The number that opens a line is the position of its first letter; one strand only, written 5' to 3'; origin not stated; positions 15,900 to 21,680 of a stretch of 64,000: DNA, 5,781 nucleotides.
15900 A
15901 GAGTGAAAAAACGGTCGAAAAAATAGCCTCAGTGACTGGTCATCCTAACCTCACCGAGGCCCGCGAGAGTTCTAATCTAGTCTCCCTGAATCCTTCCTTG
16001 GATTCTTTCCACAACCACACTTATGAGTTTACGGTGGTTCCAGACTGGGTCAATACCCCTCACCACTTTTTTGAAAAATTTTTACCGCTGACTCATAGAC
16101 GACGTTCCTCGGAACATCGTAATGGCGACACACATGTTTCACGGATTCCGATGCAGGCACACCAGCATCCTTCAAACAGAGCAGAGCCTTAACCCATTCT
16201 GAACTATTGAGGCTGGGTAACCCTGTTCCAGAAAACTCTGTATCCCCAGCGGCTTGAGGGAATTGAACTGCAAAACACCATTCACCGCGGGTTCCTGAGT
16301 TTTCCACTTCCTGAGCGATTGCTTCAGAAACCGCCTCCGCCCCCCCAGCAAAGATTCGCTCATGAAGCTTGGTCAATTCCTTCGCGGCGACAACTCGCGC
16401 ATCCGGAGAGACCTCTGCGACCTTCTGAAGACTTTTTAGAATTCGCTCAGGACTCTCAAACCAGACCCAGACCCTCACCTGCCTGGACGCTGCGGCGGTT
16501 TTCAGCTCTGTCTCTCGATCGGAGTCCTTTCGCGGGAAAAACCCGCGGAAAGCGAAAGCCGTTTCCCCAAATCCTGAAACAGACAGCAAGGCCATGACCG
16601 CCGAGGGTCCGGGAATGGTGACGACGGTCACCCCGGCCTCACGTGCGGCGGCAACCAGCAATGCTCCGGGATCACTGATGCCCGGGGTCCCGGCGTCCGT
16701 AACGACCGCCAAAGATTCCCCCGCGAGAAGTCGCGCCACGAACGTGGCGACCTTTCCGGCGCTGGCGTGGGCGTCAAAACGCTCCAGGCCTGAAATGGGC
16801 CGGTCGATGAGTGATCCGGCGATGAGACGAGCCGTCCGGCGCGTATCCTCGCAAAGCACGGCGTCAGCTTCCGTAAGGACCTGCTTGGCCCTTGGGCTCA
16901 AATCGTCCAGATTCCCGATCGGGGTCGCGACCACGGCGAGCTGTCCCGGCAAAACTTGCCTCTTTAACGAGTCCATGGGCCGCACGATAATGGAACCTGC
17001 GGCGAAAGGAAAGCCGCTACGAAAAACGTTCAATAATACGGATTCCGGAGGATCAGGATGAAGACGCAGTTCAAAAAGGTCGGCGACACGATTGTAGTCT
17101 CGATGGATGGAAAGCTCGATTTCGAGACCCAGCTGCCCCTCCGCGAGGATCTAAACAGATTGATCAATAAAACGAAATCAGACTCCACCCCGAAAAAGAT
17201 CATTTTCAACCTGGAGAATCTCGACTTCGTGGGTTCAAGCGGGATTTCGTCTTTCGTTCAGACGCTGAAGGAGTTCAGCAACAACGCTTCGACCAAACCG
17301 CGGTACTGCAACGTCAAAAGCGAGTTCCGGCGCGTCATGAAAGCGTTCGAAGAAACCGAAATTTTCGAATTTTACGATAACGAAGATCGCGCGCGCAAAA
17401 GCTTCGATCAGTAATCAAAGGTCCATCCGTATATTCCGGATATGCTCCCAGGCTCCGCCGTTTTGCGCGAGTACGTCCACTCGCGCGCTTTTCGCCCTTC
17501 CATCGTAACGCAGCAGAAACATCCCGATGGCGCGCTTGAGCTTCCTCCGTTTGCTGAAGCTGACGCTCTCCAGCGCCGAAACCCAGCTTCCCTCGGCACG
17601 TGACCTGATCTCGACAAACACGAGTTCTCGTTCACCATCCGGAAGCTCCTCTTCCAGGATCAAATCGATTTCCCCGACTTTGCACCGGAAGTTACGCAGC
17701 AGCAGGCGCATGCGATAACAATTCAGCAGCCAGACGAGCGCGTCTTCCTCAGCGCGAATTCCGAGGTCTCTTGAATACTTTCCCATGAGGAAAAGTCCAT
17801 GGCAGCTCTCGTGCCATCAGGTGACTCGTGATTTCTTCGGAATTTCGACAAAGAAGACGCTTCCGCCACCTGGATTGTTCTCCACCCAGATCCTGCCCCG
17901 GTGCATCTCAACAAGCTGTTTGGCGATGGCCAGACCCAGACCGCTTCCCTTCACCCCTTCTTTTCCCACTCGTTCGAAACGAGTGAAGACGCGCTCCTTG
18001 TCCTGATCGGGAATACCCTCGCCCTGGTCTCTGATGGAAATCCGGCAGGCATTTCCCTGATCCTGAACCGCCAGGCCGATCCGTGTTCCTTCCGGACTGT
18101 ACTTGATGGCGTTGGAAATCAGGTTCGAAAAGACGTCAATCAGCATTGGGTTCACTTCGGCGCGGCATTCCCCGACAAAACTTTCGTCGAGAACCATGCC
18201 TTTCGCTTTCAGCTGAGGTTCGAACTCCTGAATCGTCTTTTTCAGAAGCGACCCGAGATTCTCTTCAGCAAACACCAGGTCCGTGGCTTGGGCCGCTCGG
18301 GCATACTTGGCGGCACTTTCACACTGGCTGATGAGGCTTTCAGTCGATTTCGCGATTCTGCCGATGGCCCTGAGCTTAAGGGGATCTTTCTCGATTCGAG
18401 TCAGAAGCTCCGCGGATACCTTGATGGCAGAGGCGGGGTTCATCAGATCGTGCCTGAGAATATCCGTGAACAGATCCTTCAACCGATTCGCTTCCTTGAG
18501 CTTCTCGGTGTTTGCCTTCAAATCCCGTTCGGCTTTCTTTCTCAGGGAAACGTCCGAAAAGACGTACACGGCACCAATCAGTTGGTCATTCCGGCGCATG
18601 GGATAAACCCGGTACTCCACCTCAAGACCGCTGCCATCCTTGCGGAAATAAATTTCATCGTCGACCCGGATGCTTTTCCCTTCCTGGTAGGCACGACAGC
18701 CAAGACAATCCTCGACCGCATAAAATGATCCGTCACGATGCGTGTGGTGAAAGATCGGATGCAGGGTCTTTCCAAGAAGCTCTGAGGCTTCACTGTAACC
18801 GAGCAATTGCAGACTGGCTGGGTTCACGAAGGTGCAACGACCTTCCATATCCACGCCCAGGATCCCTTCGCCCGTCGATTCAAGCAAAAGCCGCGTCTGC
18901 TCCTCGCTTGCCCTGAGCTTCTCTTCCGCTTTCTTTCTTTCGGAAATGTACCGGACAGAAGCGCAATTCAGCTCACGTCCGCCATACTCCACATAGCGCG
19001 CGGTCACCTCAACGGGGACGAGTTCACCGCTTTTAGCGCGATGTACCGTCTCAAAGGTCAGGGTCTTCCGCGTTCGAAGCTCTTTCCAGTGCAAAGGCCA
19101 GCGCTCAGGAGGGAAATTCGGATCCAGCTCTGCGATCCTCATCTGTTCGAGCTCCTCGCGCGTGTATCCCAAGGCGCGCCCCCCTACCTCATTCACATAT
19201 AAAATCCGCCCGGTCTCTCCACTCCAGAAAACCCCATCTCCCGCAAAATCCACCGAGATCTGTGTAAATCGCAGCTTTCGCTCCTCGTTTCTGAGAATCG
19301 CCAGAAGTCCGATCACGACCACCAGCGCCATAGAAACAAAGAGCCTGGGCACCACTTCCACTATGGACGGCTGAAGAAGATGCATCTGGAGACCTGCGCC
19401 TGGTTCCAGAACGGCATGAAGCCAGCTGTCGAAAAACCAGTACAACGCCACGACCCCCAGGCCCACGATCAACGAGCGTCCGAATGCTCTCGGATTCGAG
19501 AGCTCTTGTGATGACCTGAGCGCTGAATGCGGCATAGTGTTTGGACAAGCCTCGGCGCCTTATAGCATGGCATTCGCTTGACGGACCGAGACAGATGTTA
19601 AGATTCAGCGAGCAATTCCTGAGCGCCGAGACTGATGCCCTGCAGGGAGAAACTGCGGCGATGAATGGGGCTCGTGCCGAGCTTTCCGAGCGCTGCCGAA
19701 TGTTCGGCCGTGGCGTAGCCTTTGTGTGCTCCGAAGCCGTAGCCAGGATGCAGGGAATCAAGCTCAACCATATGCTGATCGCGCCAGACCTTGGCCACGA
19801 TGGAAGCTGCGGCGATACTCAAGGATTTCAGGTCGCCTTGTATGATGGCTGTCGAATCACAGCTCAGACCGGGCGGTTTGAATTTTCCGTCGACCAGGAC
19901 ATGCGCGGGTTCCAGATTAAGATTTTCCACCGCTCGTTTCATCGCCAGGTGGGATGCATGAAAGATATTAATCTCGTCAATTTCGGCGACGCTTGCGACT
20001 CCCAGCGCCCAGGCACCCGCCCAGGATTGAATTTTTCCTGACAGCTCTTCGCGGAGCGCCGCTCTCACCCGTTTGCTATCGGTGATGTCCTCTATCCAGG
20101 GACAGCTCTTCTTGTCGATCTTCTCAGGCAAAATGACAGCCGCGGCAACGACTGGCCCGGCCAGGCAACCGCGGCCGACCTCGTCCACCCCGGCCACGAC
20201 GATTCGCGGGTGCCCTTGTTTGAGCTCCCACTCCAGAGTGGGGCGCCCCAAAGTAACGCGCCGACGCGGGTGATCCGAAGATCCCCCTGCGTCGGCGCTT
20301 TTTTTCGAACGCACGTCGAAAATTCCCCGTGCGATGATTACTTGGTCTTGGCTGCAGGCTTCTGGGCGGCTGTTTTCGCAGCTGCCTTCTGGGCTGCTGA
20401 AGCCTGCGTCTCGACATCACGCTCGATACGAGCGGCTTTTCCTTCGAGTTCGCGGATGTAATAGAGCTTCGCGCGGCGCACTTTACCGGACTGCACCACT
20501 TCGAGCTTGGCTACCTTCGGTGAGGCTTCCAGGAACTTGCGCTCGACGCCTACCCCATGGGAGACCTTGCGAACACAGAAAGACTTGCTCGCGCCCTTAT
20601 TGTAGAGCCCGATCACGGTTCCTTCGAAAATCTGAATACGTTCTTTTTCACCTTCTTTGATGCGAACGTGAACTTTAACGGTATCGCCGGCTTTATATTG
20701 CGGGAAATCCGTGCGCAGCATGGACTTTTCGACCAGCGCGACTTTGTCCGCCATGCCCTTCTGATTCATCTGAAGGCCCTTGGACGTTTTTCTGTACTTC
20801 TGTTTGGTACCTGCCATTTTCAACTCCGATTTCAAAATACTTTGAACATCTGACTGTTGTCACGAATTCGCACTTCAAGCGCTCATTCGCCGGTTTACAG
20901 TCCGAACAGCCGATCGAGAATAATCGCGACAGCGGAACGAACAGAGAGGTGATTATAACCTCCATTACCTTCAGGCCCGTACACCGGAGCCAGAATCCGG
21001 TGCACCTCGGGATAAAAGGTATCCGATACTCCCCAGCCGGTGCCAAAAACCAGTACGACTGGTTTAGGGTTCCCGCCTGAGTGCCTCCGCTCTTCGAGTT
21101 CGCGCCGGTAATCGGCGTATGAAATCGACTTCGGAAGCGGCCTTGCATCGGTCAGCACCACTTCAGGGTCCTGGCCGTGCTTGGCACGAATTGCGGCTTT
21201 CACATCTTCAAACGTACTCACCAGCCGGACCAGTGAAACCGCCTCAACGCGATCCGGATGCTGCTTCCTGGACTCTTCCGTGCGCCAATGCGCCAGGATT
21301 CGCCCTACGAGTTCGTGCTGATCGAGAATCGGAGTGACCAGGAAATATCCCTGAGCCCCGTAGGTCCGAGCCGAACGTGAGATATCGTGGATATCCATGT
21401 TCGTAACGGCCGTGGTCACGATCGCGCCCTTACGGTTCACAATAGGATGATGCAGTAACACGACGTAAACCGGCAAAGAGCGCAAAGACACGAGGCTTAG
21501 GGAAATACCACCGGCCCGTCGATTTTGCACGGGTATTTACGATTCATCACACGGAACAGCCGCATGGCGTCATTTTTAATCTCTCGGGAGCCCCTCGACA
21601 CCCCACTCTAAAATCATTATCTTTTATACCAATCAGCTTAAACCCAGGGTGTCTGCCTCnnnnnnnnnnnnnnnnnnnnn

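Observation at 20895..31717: A ~9.3 kb plus-strand accessory module (OMP, 7TMR-DISM kinase, chaperone-usher pilus genes) is inserted inside the rpsP-KH-trmD | rplS-rnhB ribosomal operon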

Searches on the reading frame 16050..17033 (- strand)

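Call 4: search_protein_families(library=pfam, proteins=[window:16050-17033:-])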
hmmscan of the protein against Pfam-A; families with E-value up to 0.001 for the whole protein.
window:16050-17033:- (327 aa): 1 family
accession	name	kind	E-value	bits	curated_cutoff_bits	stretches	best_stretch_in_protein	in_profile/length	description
PF00590.25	TP_methylase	-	6e-26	92.1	27.8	1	32-231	2-207/212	Tetrapyrrole (Corrin/Porphyrin) Methylases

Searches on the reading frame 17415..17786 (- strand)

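Call 4: search_protein_families(library=pfam, proteins=[window:17415-17786:-])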
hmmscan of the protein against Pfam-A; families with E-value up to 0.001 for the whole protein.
window:17415-17786:- (123 aa): 1 family
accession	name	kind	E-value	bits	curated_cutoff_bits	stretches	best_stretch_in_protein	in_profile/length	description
PF02021.23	UPF0102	-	2.4e-17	63.5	23.6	1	14-106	2-78/80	Uncharacterised protein family UPF0102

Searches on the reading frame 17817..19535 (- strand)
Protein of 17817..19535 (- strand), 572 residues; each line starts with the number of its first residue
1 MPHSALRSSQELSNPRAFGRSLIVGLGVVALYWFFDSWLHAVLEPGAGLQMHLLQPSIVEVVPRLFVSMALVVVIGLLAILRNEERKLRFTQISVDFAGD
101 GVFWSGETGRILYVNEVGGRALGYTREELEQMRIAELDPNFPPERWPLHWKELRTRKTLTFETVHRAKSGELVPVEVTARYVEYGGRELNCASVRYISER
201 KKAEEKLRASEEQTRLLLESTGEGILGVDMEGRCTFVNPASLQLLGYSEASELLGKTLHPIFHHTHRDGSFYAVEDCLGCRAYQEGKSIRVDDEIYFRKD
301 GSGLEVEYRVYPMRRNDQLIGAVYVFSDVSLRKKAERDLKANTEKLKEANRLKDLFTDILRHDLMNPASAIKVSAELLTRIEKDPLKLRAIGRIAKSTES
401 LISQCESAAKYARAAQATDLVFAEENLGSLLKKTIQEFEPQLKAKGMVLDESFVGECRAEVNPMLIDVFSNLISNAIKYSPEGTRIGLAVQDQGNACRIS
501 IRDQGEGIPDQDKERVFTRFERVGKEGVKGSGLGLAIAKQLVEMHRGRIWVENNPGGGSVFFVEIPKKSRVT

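Call 3: search_protein_families(library=pfam, proteins=[window:17817-19535:-])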
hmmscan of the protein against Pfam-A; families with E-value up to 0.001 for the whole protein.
window:17817-19535:- (572 aa): 8 families
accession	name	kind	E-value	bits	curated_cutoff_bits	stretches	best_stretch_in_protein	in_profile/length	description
PF02518.31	HATPase_c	-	3.9e-28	98.5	26.4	1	465-568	6-110/111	Histidine kinase-, DNA gyrase B-, and HSP90-like ATPase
PF13426.13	PAS_9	-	7.2e-21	74.8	27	2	100-199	2-103/103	PAS domain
PF00989.32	PAS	-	2.1e-18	66.8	22.6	1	213-329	2-113/113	PAS fold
PF08448.16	PAS_4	-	3.9e-13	50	23.1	2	218-333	1-109/110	PAS fold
PF13188.13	PAS_8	-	6.1e-12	45.4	21.8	1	213-265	2-53/65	PAS domain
PF08447.18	PAS_3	-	5.2e-08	33.5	25.6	0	111-188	1-82/89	PAS fold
PF13581.12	HATPase_c_2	-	6.5e-05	23.4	27.4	1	473-543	40-110/127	Histidine kinase-like ATPase domain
PF12860.13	PAS_7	-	0.00034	21.2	27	1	218-336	1-114/115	PAS fold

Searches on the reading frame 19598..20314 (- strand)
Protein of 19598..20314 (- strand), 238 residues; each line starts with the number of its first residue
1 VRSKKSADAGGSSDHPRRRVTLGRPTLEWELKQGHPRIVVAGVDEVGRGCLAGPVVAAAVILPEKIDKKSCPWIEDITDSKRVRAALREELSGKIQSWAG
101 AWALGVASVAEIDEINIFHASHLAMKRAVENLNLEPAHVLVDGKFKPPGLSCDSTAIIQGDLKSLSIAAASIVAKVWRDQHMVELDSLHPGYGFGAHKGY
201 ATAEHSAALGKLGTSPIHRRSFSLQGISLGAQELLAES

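Call 3: search_protein_families(library=pfam, proteins=[window:19598-20314:-])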
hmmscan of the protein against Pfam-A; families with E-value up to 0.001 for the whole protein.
window:19598-20314:- (238 aa): 1 family
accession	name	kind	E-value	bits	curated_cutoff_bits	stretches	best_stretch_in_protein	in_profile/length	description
PF01351.25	RNase_HII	-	8.8e-41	140.4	25.8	1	41-223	1-197/199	Ribonuclease HII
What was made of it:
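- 19598..20314 (-): rnhB. Pfam RNase_HII, E 8.8e-41 (call 3)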

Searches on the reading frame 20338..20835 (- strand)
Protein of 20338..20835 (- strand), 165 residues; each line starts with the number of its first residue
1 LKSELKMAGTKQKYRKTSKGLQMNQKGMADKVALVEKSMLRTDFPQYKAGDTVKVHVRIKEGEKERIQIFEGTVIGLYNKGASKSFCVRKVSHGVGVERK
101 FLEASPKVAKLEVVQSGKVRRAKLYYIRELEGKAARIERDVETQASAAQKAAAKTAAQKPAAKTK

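Call 3: search_protein_families(library=pfam, proteins=[window:20338-20835:-])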
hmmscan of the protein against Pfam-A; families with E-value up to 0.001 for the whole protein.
window:20338-20835:- (165 aa): 1 family
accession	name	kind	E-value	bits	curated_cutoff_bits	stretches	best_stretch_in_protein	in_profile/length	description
PF01245.26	Ribosomal_L19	-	2.8e-43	146.8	22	1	33-138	4-109/111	Ribosomal protein L19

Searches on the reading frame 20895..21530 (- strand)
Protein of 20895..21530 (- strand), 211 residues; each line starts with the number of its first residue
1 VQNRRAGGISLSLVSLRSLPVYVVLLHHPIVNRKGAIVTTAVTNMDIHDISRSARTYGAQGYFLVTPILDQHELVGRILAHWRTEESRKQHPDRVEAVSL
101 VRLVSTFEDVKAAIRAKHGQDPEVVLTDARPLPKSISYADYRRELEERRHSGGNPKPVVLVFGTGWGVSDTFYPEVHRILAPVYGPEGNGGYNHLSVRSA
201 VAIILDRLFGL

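Call 3: search_protein_families(library=pfam, proteins=[window:20895-21530:-])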
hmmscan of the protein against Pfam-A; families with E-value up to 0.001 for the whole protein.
window:20895-21530:- (211 aa): 1 family
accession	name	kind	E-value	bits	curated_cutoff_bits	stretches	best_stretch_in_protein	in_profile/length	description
PF09936.14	Methyltrn_RNA_4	-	8.8e-66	221.7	22.6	1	21-210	2-182/182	SAM-dependent RNA methyltransferase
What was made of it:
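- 20895..21491 (-): PF09936 (Tm1570-family SPOUT) RNA methyltransferase, an ancestral neighbour of trmD. Pfam Methyltrn_RNA_4, E 8.8e-66 (call 3).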

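Call 7: search_protein_families(library=ncbifam, max_evalue=0.01, proteins=[window:20895-21530:-])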
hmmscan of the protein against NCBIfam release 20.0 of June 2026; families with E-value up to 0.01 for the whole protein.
window:20895-21530:- (211 aa): 0 families

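Call 14: find_related_loci(query=window:20895-21530:-, collection=metagenome_contigs, flank=10000)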
Query window:20895-21530:- (211 aa) in metagenome_contigs; peptide patterns used: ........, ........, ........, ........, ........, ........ (x = any residue, [..] = any of these).
599 stretches matched a pattern (row limit reached: there are more); 482 encode a relative of the query (tblastn E <= 1e-3); the best 80 are kept; 80 distinct loci.
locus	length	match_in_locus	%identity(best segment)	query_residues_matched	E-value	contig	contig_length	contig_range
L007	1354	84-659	81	16-210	2e-112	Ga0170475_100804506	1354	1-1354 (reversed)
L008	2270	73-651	80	15-210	2e-106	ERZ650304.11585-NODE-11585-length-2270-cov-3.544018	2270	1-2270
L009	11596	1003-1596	78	8-210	7e-101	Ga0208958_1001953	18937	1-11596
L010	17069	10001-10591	78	11-210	3e-100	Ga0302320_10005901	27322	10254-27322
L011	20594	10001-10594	78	8-210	5e-100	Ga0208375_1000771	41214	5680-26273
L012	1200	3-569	79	19-210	2e-107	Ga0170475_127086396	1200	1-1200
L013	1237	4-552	81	25-210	5e-107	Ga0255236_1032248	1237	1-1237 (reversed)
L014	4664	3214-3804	77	15-210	1e-98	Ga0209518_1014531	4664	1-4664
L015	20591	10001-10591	77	15-210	2e-98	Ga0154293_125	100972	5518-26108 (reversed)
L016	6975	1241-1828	77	16-210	5e-98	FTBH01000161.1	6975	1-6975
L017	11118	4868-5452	73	19-211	8e-97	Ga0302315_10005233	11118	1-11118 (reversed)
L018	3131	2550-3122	74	16-210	5e-96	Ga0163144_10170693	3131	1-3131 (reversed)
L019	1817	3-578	72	19-210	1e-97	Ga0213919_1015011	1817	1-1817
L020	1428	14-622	71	6-210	1e-98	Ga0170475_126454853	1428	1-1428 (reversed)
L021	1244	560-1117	74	27-211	2e-99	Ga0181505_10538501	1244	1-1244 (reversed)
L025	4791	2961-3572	64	1-211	4e-87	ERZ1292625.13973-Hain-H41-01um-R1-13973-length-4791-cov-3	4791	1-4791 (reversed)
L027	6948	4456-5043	67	14-209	7e-87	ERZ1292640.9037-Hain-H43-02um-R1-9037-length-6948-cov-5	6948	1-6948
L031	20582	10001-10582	69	14-210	3e-83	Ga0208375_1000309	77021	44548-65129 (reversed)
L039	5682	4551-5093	46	21-210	1e-50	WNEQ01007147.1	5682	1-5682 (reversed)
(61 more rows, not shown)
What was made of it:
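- Tried and rejected: The metagenome scan with the methyltransferase gave the useful set (call 14).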

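Call 70: search_protein_families(library=pfam, proteins=[L039:3286-3798:+, L025:1332-2588:-, L025:1036-1311:+, L031:8520-9974:+, L027:749-2026:+, L027:2034-2339:+, L027:2355-4394:+, L021:8-460:+, L027:62-673:+], max_evalue=0.001)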
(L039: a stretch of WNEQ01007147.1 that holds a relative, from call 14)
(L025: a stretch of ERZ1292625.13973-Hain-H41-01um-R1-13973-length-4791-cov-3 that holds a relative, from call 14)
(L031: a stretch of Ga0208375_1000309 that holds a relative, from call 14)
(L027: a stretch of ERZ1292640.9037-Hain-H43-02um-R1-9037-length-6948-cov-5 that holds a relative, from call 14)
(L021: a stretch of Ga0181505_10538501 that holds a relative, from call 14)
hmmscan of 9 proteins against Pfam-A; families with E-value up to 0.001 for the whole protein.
L039:3286-3798:+ (170 aa): 3 families
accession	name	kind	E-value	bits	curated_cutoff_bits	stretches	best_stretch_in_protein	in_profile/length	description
PF01782.24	RimM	-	2.3e-16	60.2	23.5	1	8-89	2-84/84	RimM N-terminal domain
PF24986.1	PRC_RimM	-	9.7e-12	44.8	27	1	105-167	6-69/69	RimM PRC barrel domain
PF05239.21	PRC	-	7.7e-09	35.9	21.2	1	96-168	2-78/78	PRC-barrel domain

L025:1332-2588:- (418 aa): 7 families
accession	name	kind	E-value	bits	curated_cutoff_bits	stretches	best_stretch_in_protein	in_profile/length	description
PF00437.27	T2SSE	-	8.6e-49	166.6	24.9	1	4-281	8-284/370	Type II/IV secretion system protein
PF25199.1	nSTAND_NTPase5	-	0.00012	22.3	34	1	122-240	34-138/145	Novel STAND NTPase 5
PF13401.12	AAA_22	-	0.0002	22.1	27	1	128-202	4-82/130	AAA domain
PF13191.12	AAA_16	-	0.00024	22.1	32.6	1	129-228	24-132/167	AAA ATPase domain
PF12775.13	AAA_7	-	0.00031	20.7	25.8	1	108-163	13-68/181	P-loop containing dynein motor region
PF13555.12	AAA_29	-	0.00035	20.7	27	1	126-153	18-46/61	P-loop containing region of AAA domain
PF13604.12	AAA_30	-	0.00056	20.1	27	0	119-156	8-45/191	AAA domain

L025:1036-1311:+ (91 aa): 0 families

L031:8520-9974:+ (484 aa): 3 families
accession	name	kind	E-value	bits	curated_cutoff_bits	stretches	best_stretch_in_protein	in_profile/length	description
PF00072.30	Response_reg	-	4.4e-15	56.3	30.2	1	8-112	2-104/111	Response regulator receiver domain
PF13487.12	HD_5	-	1.8e-06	28.2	27.2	1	371-448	64-140/170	HD domain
PF03709.21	OKR_DC_1_N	-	0.00013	22.7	29.3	1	29-88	16-72/111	Orn/Lys/Arg decarboxylase, N-terminal domain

L027:749-2026:+ (425 aa): 0 families

L027:2034-2339:+ (101 aa): 0 families

L027:2355-4394:+ (679 aa): 6 families
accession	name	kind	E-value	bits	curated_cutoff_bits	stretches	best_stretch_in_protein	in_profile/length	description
PF02518.31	HATPase_c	-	8.5e-16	58.8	26.4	1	532-674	5-109/111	Histidine kinase-, DNA gyrase B-, and HSP90-like ATPase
PF08448.16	PAS_4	-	6.8e-11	42.8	23.1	1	67-160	2-99/110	PAS fold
PF13426.13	PAS_9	-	1e-10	42.2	27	1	72-184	3-103/103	PAS domain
PF01627.28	Hpt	-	9.2e-09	35.9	24.6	1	341-429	2-83/84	Hpt domain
PF00989.32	PAS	-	7.6e-08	32.8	22.6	1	62-158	3-105/113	PAS fold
PF13188.13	PAS_8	-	7.7e-06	26.1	21.8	0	64-105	5-47/65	PAS domain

L021:8-460:+ (150 aa): 1 family
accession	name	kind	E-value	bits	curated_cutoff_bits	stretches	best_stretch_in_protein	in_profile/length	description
PF00571.33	CBS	-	2.2e-19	69.9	24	2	11-58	5-53/57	CBS domain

L027:62-673:+ (203 aa): 1 family
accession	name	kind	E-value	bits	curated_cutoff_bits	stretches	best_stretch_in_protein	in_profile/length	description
PF25137.1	ADH_Fe_C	-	8.7e-33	114.1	27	1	5-174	2-166/194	Fe-containing alcohol dehydrogenase family, C-terminal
